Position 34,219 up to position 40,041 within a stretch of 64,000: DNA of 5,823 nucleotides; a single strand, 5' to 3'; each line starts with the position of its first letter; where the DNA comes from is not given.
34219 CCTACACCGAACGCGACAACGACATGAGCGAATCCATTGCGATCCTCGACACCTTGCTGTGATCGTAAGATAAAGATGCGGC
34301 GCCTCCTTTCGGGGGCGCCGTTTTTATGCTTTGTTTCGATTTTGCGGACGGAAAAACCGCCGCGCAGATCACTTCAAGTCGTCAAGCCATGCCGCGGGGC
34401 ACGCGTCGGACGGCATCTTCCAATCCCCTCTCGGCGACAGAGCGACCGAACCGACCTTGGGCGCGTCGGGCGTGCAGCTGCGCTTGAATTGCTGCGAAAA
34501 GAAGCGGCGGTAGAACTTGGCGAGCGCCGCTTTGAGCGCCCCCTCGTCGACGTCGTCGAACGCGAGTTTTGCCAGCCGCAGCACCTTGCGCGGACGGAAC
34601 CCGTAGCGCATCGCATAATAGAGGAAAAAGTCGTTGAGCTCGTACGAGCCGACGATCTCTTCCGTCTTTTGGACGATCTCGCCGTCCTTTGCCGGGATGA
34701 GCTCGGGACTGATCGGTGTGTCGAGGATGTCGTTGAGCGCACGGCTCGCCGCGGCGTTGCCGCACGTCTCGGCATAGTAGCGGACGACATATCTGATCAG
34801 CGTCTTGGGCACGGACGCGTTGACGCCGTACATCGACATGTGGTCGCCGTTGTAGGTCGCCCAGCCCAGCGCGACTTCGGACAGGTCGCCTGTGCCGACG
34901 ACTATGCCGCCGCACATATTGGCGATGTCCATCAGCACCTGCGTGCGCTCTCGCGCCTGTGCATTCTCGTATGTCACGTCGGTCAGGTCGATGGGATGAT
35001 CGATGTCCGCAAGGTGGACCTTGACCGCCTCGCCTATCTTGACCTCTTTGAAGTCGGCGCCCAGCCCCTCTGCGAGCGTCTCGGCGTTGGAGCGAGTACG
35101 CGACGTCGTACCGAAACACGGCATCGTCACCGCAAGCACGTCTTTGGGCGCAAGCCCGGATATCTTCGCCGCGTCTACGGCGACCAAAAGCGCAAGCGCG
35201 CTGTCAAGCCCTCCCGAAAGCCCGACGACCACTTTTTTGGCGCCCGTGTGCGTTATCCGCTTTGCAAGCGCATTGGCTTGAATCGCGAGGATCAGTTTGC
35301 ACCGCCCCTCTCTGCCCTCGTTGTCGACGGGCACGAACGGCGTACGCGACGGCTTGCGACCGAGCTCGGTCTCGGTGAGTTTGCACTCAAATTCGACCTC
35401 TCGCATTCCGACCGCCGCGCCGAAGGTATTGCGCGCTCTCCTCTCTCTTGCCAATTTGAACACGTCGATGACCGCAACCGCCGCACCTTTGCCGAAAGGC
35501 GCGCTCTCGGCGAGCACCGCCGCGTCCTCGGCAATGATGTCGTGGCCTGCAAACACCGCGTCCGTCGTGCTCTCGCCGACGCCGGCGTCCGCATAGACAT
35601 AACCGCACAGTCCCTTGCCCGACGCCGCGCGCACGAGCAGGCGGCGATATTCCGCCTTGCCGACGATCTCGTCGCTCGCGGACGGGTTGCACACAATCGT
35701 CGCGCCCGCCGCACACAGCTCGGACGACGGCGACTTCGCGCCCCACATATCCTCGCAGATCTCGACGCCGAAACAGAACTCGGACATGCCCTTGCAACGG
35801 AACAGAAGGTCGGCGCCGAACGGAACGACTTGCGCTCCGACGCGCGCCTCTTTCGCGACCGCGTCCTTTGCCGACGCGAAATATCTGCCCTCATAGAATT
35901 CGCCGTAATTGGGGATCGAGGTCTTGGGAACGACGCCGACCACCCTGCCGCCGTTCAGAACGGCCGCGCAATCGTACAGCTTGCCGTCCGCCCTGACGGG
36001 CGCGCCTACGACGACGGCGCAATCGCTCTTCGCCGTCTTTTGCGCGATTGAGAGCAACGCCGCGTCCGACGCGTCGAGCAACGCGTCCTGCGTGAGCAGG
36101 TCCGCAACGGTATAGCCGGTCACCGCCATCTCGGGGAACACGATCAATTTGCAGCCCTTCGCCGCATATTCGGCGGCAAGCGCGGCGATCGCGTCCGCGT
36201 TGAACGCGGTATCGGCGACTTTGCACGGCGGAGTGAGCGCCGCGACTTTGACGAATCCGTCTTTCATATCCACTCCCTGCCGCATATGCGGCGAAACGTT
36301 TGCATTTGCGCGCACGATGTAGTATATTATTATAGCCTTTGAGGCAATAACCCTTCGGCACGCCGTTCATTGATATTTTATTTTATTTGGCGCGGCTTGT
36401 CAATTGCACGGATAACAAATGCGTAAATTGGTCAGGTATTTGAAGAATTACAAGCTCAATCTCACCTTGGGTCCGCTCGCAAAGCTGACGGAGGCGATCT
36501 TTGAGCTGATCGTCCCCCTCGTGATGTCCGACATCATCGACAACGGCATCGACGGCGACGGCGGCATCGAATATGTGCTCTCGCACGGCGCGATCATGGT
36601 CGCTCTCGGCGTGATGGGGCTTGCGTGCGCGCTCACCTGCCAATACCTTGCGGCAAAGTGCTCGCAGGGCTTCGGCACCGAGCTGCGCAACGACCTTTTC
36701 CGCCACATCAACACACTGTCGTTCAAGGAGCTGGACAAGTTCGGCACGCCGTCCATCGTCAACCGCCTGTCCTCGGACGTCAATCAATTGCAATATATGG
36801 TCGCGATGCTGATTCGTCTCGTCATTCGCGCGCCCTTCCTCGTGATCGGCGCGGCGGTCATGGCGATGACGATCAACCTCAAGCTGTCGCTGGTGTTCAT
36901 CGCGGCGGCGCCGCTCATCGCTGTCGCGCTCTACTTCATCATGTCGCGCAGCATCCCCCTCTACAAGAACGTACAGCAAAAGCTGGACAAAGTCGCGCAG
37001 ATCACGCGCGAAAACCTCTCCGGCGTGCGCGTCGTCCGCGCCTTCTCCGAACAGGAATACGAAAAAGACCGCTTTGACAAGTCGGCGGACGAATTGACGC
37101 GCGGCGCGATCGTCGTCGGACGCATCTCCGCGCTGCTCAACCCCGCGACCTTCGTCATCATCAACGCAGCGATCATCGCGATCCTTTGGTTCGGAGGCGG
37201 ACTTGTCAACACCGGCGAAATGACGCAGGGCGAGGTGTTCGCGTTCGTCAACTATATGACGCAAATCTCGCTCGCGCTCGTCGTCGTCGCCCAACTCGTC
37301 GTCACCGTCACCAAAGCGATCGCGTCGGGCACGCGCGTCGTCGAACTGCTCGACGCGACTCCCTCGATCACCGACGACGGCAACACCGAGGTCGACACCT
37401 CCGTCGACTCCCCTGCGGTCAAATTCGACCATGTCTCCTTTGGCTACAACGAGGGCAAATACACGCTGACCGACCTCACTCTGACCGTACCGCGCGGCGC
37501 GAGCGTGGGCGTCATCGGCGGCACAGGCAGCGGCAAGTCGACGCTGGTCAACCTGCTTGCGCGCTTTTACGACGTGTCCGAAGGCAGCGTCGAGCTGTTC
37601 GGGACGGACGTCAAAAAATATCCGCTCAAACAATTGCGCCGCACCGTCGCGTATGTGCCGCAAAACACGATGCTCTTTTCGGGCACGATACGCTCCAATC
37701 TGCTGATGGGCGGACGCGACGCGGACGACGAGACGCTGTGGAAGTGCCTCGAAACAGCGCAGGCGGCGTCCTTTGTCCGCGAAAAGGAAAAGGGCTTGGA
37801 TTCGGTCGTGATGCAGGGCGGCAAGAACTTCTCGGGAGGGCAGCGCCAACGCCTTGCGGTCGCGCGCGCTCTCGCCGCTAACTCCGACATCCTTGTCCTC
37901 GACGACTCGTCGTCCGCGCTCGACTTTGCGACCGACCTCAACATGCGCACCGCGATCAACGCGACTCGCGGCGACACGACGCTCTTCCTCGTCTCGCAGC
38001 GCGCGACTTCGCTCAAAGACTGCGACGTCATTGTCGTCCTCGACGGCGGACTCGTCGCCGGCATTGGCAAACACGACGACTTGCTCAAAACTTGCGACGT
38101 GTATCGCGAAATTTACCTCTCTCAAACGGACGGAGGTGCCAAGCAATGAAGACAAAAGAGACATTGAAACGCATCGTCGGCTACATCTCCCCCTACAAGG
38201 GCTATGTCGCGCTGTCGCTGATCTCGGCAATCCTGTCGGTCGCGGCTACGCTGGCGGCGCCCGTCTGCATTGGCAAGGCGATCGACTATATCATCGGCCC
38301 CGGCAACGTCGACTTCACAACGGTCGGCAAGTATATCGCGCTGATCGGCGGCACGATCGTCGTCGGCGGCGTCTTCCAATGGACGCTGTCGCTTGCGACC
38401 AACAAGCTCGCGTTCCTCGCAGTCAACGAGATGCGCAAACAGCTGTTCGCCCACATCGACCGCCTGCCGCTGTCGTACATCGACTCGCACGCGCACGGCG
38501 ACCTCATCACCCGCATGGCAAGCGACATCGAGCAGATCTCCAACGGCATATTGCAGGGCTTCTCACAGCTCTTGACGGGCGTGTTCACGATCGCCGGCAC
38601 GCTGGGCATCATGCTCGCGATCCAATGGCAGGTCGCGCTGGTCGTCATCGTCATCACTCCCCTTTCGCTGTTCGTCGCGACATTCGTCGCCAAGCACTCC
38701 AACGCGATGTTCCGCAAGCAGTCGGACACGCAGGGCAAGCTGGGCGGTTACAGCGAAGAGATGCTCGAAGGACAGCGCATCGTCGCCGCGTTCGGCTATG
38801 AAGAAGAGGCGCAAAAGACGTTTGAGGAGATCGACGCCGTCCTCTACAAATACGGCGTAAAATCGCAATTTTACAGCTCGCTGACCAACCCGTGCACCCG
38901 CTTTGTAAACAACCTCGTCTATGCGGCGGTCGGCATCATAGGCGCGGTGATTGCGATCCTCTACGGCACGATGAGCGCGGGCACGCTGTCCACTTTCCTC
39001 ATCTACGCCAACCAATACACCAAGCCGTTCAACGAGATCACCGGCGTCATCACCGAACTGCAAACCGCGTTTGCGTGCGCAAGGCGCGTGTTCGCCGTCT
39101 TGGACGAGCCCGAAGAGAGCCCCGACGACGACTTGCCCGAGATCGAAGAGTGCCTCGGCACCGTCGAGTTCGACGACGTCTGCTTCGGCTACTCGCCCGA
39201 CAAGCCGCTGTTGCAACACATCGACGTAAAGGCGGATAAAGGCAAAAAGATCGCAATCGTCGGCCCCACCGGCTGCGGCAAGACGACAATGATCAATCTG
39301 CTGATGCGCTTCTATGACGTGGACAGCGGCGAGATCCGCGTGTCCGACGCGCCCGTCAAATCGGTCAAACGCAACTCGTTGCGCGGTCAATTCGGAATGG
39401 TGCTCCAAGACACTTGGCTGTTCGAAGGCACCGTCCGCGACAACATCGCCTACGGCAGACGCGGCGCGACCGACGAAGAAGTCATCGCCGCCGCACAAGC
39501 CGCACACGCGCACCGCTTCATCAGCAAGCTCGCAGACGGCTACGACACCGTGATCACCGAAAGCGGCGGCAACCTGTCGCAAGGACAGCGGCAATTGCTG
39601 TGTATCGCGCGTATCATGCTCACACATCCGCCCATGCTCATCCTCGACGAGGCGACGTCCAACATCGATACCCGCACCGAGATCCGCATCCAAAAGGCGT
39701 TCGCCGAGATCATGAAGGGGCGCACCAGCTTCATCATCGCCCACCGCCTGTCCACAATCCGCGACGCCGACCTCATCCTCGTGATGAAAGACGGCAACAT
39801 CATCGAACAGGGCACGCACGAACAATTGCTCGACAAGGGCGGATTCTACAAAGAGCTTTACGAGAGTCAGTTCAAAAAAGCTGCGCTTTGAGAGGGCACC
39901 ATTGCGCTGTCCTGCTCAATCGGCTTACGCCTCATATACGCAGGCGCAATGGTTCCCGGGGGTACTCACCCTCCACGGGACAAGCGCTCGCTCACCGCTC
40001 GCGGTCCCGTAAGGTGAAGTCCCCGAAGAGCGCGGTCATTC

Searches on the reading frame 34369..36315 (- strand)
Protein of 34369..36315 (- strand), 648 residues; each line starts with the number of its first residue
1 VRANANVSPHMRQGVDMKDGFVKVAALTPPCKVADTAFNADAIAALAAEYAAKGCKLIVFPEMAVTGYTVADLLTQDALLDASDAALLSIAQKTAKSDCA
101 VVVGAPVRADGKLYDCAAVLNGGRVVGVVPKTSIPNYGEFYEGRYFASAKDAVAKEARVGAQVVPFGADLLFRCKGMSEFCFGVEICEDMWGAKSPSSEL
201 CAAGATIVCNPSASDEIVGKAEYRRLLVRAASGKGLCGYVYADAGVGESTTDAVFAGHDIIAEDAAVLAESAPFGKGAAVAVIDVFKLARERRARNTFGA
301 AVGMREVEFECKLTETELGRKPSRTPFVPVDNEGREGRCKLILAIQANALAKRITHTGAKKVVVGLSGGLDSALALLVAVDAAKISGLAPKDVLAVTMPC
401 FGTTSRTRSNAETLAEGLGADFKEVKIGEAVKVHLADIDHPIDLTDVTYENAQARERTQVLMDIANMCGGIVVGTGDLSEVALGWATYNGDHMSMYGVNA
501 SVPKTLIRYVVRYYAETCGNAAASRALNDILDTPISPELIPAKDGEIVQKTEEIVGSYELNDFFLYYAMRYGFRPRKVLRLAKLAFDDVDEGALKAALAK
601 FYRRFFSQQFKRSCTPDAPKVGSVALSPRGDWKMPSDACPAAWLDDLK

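Call 77: search_protein_families(library=pfam, proteins=[window:34369-36315:-], max_evalue=0.00001)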
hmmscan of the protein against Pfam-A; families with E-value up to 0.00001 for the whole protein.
window:34369-36315:- (648 aa): 2 families
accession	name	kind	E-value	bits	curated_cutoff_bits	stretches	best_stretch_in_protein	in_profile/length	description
PF02540.23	NAD_synthase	-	1.7e-28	99.9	21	1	347-505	6-157/242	NAD synthase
PF00795.27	CN_hydrolase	-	1.1e-18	67.9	23.2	1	23-285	1-248/256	Carbon-nitrogen hydrolase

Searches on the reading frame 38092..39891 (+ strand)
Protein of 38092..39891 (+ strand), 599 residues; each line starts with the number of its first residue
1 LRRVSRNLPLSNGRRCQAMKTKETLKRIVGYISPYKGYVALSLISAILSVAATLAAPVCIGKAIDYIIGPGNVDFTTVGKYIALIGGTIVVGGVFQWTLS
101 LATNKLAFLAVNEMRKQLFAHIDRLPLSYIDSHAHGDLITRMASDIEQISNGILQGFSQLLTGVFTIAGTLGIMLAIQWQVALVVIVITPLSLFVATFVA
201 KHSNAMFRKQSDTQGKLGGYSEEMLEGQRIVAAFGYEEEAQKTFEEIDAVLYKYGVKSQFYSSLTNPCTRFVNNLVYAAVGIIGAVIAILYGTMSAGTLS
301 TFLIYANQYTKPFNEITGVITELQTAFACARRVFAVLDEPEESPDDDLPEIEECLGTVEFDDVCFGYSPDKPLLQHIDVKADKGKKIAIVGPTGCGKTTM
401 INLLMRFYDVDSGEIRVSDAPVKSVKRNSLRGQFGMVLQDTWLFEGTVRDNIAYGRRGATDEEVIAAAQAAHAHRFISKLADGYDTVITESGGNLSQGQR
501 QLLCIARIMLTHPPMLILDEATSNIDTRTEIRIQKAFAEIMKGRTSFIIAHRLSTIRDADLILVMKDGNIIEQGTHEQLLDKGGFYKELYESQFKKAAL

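Call 77: search_protein_families(library=pfam, proteins=[window:38092-39891:+], max_evalue=0.00001)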
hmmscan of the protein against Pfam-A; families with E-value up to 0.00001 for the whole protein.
window:38092-39891:+ (599 aa): 3 families
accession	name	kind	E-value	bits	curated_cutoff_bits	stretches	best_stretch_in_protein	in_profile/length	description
PF00664.28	ABC_membrane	-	1.1e-51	176.6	28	1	40-312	2-273/274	ABC transporter transmembrane region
PF00005.33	ABC_tran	-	1.5e-31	110.3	25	1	374-523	1-137/137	ABC transporter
PF02463.25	SMC_N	-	6.9e-06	26.1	40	0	387-564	27-210/220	RecF/RecN/SMC N terminal domain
